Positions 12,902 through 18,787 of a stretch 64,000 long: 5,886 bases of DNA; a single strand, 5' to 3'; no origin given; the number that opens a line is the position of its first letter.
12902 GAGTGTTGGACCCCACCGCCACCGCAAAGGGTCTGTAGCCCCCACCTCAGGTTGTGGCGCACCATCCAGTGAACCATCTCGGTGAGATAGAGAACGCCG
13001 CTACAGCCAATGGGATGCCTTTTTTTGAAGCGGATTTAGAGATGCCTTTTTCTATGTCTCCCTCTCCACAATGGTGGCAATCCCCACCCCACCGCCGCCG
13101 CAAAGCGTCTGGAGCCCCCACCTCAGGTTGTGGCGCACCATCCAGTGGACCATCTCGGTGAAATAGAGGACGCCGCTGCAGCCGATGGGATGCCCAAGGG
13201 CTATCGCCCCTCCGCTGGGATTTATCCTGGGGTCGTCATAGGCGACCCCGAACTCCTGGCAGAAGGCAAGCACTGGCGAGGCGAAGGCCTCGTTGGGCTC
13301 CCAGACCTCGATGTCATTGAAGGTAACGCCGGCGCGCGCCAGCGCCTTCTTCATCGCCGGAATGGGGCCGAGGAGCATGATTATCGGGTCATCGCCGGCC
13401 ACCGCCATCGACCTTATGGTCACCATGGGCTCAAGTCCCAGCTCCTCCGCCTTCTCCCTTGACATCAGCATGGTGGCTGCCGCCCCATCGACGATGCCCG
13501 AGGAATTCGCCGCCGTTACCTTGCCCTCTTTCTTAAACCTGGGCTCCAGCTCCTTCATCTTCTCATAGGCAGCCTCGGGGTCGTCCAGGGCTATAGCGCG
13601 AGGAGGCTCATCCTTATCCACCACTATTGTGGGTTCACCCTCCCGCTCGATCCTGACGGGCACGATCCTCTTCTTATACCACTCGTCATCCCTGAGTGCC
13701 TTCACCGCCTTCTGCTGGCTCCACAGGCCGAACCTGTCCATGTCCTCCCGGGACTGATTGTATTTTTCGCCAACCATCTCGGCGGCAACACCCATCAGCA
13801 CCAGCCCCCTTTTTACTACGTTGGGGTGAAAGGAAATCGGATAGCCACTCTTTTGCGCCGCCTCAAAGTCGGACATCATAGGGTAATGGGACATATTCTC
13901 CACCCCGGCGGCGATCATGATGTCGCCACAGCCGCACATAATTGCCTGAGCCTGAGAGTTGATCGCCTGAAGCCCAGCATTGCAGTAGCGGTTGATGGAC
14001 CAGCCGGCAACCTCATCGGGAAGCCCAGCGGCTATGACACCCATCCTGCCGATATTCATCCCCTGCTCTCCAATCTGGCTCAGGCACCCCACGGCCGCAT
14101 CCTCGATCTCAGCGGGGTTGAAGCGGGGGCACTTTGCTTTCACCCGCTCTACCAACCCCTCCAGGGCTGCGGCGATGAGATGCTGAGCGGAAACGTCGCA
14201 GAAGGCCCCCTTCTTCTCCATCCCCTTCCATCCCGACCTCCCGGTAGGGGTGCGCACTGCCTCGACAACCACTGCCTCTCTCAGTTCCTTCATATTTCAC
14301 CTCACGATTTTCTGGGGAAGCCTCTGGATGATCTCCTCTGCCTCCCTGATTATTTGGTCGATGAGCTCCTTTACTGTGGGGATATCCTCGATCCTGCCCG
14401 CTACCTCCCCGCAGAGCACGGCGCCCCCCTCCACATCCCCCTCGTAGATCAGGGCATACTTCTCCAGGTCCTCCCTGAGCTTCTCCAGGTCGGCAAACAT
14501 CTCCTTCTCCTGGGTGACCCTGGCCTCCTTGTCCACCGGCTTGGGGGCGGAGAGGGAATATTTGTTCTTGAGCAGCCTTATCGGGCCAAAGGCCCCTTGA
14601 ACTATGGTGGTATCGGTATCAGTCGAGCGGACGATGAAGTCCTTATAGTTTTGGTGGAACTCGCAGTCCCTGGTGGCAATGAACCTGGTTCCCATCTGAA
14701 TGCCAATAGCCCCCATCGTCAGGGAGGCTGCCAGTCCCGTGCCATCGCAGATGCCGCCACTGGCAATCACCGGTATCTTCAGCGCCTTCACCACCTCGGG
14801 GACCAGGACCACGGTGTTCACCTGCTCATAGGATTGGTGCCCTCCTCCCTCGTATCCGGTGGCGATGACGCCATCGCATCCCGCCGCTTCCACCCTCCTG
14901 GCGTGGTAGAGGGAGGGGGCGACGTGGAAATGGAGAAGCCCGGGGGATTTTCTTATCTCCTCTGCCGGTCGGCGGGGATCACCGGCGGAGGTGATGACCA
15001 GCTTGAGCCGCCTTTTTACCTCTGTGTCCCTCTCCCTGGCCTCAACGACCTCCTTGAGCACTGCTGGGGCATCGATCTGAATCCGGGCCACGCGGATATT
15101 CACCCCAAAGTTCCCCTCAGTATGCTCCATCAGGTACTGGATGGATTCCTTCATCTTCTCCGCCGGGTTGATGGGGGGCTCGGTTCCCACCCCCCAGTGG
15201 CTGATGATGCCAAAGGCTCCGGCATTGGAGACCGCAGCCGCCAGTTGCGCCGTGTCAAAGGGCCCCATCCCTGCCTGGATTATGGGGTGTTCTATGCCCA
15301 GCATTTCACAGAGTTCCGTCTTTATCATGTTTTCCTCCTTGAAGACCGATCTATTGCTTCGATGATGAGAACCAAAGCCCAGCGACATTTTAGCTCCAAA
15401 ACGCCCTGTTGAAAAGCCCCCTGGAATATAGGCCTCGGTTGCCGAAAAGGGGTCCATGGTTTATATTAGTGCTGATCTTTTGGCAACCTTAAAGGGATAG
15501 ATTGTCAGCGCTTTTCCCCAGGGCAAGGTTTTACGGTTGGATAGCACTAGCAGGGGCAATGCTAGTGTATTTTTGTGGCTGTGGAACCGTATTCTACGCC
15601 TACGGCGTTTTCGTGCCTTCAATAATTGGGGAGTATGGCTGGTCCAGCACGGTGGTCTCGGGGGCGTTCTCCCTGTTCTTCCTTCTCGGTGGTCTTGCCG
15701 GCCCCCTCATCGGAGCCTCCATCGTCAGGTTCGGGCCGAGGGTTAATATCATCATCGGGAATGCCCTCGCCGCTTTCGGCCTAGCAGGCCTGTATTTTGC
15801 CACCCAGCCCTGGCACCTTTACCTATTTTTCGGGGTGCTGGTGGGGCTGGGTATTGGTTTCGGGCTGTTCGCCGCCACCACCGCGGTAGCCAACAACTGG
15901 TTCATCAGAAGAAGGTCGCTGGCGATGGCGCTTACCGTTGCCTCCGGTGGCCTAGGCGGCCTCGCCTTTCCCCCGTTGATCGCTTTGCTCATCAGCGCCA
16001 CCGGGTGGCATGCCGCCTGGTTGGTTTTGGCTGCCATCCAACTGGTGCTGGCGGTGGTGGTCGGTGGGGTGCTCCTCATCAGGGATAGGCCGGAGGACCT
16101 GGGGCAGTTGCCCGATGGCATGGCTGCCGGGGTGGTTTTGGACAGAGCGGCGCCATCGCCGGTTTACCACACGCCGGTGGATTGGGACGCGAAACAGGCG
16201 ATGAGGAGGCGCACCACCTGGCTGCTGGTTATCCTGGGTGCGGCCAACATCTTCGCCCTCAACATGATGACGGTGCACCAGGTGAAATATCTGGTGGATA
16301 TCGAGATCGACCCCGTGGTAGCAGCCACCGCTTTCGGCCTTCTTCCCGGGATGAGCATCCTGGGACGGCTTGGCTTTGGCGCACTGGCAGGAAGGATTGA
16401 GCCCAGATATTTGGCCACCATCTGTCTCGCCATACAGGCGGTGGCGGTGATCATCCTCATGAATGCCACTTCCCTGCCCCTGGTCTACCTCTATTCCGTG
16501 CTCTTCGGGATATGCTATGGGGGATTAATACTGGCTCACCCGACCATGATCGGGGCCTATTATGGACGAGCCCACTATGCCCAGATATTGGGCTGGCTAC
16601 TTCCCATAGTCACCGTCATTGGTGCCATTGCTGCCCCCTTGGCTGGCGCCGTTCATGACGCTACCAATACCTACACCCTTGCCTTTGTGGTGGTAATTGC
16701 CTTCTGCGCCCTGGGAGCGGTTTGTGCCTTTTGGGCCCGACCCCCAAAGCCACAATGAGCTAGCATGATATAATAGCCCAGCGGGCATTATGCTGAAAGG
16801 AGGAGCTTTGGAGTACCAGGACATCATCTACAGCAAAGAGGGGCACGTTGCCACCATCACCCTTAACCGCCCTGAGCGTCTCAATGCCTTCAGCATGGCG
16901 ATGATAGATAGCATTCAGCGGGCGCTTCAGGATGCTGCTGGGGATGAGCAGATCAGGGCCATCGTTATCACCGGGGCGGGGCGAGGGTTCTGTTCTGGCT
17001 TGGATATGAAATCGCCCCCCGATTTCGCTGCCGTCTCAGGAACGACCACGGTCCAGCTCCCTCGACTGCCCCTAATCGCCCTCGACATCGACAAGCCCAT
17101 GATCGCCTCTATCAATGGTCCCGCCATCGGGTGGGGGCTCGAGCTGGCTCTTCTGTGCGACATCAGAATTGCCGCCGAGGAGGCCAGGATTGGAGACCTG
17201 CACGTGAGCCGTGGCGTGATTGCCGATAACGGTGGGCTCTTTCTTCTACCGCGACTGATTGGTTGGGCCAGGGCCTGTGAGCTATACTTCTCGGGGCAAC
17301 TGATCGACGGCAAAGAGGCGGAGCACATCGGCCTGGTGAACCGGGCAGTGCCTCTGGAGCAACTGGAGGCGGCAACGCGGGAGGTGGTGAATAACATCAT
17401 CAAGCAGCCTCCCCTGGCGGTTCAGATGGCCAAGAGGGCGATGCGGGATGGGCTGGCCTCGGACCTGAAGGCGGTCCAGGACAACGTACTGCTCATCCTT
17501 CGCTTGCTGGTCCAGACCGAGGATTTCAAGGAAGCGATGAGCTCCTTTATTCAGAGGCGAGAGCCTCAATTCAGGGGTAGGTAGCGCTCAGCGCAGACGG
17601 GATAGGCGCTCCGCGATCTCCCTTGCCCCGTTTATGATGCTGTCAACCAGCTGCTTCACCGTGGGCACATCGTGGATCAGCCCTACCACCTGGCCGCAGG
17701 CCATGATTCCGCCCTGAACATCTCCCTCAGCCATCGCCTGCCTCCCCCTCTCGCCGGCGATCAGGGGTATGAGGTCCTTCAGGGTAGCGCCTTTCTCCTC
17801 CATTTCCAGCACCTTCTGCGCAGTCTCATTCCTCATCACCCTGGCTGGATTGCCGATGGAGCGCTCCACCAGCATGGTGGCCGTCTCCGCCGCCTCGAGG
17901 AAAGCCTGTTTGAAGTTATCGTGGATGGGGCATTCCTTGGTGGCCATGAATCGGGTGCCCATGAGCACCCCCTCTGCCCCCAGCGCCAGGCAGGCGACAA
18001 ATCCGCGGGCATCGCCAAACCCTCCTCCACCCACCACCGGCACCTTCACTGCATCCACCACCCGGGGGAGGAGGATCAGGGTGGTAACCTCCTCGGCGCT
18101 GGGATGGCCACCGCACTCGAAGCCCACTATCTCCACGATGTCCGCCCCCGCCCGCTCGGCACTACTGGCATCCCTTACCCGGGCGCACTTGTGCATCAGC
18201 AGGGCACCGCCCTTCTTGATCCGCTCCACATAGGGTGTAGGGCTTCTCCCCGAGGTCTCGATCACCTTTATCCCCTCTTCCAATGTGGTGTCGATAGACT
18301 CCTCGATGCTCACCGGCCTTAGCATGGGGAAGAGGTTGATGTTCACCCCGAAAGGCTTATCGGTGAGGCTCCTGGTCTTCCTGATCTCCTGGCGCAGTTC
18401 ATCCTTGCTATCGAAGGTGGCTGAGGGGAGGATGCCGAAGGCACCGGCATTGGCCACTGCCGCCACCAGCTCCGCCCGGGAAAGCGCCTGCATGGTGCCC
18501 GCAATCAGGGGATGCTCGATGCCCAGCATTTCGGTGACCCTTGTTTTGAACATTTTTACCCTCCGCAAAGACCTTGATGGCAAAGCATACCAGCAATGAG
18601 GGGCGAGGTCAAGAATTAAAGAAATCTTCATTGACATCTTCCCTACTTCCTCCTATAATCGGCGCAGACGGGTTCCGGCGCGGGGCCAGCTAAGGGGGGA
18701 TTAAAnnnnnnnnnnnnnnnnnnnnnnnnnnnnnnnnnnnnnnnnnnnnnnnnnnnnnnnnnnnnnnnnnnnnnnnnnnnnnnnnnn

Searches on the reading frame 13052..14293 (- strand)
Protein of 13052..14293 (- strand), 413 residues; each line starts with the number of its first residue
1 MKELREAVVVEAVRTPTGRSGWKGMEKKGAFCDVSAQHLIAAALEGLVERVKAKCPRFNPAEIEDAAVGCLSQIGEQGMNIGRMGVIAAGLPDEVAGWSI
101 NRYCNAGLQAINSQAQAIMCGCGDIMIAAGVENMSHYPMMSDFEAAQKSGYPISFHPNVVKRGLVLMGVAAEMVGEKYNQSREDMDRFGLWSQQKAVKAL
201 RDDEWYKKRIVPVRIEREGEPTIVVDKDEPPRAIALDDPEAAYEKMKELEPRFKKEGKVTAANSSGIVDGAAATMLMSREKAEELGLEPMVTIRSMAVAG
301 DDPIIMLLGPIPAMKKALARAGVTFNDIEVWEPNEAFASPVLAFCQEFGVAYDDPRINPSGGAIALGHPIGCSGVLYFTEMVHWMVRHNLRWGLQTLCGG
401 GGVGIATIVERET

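Call 62: search_protein_families(library=pfam, proteins=[window:13052-14293:-])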
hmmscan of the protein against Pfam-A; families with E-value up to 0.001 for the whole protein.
window:13052-14293:- (413 aa): 3 families
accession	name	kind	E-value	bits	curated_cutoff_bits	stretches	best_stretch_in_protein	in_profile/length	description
PF00108.29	Thiolase_N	-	1.6e-56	192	26.4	1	8-280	2-260/260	Thiolase, N-terminal domain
PF02803.24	Thiolase_C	-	1.1e-36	125.6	27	1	288-411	2-123/123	Thiolase, C-terminal domain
PF22691.2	Thiolase_C_1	-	0.00013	22.2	28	0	313-351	23-61/144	Thiolase C-terminal domain-like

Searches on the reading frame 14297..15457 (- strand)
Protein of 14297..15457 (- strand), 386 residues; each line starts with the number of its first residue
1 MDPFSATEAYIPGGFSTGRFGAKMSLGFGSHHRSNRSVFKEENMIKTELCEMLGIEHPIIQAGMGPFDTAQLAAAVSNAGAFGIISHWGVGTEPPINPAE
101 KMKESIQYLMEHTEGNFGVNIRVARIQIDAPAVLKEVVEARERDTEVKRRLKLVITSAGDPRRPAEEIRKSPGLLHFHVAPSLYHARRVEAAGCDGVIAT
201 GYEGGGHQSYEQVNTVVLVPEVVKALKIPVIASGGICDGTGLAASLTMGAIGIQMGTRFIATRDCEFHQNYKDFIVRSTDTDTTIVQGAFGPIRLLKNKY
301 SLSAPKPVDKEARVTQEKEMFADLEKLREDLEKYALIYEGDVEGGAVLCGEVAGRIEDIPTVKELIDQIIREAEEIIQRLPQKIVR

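Call 62: search_protein_families(library=pfam, proteins=[window:14297-15457:-])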
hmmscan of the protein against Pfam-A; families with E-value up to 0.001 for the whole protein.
window:14297-15457:- (386 aa): 3 families
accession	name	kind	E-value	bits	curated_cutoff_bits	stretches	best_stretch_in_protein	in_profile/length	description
PF03060.21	NMO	-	2e-59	202.1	28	1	47-371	2-330/331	Nitronate monooxygenase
PF00478.31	IMPDH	-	9.3e-08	31.9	25.6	0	211-263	191-243/345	IMP dehydrogenase / GMP reductase domain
PF01070.24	FMN_dh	-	2.3e-06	27.3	24.9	1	186-260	232-306/350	FMN-dependent dehydrogenase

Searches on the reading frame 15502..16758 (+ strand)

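Call 62: search_protein_families(library=pfam, proteins=[window:15502-16758:+])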
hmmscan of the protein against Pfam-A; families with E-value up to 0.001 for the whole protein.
window:15502-16758:+ (418 aa): 1 family
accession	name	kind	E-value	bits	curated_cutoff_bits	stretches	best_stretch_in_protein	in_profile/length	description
PF07690.21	MFS_1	-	6e-41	141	33.4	2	22-320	4-286/347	Major Facilitator Superfamily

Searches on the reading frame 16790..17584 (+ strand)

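Call 62: search_protein_families(library=pfam, proteins=[window:16790-17584:+])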
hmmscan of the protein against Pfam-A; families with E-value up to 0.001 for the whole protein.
window:16790-17584:+ (264 aa): 2 families
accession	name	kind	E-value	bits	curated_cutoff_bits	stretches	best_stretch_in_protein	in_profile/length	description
PF00378.25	ECH_1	-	5e-56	190.3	27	1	17-263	3-250/251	Enoyl-CoA hydratase/isomerase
PF16113.10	ECH_2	-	1.1e-28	101.1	27.2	1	21-199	2-184/335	Enoyl-CoA hydratase/isomerase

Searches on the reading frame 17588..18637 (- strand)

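Call 62: search_protein_families(library=pfam, proteins=[window:17588-18637:-])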
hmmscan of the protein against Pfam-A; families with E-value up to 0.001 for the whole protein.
window:17588-18637:- (349 aa): 4 families
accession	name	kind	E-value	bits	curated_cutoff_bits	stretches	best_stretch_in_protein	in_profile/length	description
PF03060.21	NMO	-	1.6e-63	215.5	28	1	32-336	2-330/331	Nitronate monooxygenase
PF00478.31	IMPDH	-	4.2e-09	36.3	25.6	0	186-239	195-248/345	IMP dehydrogenase / GMP reductase domain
PF01070.24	FMN_dh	-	4.9e-06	26.2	24.9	1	151-231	226-306/350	FMN-dependent dehydrogenase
PF08354.15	Fas1-AflB-like_hel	-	0.00087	18.8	25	0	168-250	4-99/353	Fatty acid synthase subunit beta/Fas1-like, helical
